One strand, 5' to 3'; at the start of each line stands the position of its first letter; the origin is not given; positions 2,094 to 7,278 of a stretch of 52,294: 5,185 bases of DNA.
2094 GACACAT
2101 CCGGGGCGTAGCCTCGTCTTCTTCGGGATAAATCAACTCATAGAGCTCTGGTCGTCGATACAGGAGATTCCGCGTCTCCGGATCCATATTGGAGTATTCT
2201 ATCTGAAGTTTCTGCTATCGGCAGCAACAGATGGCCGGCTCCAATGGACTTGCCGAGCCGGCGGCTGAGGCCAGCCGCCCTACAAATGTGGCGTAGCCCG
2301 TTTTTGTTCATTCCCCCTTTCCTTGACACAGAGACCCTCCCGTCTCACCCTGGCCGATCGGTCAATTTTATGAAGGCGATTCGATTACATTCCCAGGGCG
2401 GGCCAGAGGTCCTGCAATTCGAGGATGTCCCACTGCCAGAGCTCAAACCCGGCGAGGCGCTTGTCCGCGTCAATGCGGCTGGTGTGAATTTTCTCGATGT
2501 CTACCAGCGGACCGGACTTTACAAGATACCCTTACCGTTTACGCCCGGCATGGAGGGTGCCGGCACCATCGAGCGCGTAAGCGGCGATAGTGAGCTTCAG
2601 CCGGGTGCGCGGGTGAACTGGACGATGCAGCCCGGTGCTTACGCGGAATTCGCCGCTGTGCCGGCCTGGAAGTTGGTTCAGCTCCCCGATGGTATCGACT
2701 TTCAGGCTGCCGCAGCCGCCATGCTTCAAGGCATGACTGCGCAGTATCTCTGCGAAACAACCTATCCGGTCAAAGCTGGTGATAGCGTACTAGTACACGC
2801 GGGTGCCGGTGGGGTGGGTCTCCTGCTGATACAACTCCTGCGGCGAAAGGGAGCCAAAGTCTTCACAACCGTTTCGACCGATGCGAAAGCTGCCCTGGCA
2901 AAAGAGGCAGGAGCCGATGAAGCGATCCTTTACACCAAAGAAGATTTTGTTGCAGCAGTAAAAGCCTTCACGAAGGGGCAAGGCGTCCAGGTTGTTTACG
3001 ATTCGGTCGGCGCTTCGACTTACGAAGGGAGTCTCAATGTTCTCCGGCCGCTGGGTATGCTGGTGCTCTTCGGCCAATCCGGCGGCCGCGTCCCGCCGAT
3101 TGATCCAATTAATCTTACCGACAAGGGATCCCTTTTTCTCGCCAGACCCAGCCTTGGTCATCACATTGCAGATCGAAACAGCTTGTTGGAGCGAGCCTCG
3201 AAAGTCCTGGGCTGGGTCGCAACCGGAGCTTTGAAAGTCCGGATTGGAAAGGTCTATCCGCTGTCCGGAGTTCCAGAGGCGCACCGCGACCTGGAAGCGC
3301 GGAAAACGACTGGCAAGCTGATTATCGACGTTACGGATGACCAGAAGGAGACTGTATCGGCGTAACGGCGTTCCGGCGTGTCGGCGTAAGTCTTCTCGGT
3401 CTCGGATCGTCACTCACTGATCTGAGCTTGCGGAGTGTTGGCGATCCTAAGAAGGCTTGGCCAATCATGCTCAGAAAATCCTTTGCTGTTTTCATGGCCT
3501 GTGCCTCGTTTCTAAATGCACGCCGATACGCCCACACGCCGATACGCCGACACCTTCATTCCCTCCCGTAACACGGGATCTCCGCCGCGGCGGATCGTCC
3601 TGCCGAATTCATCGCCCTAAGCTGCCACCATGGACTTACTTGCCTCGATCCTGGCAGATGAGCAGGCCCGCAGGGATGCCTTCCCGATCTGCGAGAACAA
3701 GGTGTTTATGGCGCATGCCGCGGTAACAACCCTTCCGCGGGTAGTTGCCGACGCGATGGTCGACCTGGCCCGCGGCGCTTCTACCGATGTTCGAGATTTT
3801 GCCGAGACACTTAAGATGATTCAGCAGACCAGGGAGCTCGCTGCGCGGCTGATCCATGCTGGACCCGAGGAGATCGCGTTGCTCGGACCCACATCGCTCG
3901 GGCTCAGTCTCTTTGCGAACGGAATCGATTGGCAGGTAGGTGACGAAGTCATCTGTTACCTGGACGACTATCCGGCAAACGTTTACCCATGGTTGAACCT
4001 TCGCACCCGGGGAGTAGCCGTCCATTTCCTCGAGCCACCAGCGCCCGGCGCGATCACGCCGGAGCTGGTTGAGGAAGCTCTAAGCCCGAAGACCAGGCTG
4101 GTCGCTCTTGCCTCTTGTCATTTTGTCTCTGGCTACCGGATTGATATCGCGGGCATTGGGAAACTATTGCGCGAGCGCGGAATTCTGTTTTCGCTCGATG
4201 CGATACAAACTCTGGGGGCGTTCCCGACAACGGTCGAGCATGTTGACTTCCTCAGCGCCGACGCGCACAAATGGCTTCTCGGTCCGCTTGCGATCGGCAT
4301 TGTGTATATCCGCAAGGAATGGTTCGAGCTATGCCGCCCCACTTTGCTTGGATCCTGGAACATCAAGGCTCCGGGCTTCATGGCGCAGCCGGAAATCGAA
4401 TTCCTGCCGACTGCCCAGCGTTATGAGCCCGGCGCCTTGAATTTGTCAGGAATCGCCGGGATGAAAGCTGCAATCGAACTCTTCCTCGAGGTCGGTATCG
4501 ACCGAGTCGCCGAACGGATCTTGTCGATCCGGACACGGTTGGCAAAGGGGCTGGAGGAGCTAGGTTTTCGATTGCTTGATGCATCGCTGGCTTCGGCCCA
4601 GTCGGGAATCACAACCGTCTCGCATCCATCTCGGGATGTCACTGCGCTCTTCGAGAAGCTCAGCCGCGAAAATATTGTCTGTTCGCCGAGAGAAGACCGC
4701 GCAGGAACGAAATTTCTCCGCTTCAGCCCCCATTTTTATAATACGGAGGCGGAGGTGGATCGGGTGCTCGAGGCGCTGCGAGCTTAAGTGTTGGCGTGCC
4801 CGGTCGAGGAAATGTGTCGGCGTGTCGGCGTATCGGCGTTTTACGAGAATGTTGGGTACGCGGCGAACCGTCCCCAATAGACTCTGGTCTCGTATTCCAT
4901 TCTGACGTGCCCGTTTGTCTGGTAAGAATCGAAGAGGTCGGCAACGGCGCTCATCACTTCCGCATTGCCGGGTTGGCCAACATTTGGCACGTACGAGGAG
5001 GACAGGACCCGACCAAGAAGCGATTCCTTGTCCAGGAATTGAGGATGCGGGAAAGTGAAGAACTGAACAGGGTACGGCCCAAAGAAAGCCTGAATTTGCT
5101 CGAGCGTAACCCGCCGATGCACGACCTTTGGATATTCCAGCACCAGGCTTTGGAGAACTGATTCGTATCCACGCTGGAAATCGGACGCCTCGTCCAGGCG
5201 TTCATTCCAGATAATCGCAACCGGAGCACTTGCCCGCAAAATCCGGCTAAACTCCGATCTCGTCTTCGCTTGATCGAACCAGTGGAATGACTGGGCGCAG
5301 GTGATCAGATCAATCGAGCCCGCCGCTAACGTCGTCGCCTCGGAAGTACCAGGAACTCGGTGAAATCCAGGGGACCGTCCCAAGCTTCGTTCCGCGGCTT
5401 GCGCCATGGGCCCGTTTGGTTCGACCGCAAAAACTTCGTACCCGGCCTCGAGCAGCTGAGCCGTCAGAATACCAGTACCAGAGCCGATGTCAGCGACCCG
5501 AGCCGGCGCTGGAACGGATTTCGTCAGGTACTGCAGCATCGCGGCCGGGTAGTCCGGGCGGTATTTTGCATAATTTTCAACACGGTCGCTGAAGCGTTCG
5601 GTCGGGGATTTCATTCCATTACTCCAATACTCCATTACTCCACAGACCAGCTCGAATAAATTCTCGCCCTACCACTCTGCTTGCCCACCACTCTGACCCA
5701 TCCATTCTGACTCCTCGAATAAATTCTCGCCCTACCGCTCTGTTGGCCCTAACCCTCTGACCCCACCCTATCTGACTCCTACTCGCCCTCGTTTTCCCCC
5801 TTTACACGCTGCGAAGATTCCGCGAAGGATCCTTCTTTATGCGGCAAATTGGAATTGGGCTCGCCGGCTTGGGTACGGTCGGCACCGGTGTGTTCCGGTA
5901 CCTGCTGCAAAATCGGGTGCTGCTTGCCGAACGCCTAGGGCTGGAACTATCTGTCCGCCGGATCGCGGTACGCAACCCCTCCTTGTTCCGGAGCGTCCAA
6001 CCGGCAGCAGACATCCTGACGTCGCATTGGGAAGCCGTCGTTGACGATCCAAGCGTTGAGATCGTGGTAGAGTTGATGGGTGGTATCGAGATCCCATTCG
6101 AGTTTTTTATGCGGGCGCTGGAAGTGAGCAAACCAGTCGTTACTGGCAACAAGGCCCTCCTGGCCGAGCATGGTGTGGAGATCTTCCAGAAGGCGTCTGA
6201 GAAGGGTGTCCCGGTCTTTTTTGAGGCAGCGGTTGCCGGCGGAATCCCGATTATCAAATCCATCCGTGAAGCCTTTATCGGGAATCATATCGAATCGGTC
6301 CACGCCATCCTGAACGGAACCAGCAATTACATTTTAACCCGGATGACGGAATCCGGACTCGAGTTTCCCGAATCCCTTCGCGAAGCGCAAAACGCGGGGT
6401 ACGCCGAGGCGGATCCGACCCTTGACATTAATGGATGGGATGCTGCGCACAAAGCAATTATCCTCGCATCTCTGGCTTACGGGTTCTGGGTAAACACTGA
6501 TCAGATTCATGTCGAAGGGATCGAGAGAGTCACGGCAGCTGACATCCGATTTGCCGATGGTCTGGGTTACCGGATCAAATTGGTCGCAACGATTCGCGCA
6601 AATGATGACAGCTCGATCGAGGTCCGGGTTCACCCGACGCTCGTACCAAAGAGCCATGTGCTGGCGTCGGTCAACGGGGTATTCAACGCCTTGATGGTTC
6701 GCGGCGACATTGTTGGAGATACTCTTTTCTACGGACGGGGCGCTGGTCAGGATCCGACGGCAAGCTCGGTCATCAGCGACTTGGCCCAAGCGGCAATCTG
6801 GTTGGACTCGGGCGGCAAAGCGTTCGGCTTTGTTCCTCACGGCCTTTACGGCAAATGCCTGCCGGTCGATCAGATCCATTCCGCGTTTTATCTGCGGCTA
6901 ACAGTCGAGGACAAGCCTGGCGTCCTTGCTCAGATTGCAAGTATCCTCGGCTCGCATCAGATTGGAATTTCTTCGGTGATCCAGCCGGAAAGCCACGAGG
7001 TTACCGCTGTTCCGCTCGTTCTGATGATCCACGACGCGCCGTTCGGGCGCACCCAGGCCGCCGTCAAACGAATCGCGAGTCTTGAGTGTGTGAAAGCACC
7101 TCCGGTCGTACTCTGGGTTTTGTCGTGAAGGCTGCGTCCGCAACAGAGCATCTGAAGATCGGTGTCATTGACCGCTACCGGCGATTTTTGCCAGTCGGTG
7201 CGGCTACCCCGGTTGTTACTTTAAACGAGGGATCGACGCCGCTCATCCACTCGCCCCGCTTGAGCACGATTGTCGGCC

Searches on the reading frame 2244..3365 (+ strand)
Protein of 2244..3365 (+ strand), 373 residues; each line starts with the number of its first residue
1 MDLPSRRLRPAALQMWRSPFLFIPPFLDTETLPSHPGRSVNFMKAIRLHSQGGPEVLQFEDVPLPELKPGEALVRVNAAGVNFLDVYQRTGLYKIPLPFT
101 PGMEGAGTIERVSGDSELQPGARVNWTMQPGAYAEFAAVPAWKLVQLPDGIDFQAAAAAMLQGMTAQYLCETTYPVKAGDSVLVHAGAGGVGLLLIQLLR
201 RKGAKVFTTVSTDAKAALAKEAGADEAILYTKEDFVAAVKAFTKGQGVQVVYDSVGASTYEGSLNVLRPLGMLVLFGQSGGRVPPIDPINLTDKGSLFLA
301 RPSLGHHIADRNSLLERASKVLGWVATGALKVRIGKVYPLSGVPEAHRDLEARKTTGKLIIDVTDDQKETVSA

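Call 10: search_protein_families(library=pfam, proteins=[window:2244-3365:+], max_evalue=0.001)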
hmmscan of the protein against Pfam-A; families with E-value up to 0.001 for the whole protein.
window:2244-3365:+ (373 aa): 4 families
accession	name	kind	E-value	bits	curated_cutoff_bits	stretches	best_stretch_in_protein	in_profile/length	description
PF00107.32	ADH_zinc_N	-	7.1e-25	87.9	31.8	1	190-292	1-103/129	Zinc-binding dehydrogenase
PF13602.12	ADH_zinc_N_2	-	2.9e-21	77.2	27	1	223-361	2-134/134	Zinc-binding dehydrogenase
PF08240.17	ADH_N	-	1.9e-15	57.4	23.5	1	68-149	1-104/104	Alcohol dehydrogenase GroES-like domain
PF16912.11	Glu_dehyd_C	-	0.00081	19.4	34.9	0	181-291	33-144/211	Glucose dehydrogenase C-terminus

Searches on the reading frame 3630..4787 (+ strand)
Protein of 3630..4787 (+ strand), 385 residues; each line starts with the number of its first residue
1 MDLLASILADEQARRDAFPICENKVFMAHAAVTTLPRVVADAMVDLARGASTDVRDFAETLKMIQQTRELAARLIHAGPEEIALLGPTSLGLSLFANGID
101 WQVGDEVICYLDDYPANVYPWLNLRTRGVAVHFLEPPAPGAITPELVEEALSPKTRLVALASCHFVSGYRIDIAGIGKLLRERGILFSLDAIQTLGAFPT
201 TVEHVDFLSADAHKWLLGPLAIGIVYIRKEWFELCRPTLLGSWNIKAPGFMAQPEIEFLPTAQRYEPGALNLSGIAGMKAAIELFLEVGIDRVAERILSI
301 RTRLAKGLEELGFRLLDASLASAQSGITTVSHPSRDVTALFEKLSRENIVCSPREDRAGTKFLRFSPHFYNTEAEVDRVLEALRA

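Call 10: search_protein_families(library=pfam, proteins=[window:3630-4787:+], max_evalue=0.001)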
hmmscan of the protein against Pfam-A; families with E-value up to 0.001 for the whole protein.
window:3630-4787:+ (385 aa): 2 families
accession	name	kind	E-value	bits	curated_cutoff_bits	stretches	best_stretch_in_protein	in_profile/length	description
PF00266.25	Aminotran_5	-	4.7e-49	167.8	21.5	1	26-379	2-371/371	Aminotransferase class-V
PF00155.27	Aminotran_1_2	-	1.1e-05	25.2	19.7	1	292-383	274-361/361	Aminotransferase class I and II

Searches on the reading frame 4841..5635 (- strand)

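Call 10: search_protein_families(library=pfam, proteins=[window:4841-5635:-], max_evalue=0.001)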
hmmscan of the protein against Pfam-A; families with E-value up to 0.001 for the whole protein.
window:4841-5635:- (264 aa): 4 families
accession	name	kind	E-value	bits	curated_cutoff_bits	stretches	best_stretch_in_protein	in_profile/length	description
PF08241.18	Methyltransf_11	-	5.6e-13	49.8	21.2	1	49-135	2-89/95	Methyltransferase domain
PF13649.12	Methyltransf_25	-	3.5e-11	44.1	27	1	47-134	1-91/97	Methyltransferase domain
PF08242.18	Methyltransf_12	-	5.2e-09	37.2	30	1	49-134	2-90/98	Methyltransferase domain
PF13489.12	Methyltransf_23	-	2e-08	34.5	27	1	22-147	1-119/164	Methyltransferase domain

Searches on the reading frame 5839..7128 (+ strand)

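Call 61: search_protein_families(library=pfam, proteins=[window:5839-7128:+], max_evalue=0.00001)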
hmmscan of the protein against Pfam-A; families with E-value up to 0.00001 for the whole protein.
window:5839-7128:+ (429 aa): 3 families
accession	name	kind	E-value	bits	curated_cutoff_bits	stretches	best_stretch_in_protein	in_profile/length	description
PF00742.24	Homoserine_dh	-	9.8e-66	221.3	22.9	1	137-315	1-172/173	Homoserine dehydrogenase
PF03447.22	NAD_binding_3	-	6.2e-14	53.1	24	1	10-129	1-116/116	Homoserine dehydrogenase, NAD binding domain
PF01842.31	ACT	-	4.7e-08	33.1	27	1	351-416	2-65/66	ACT domain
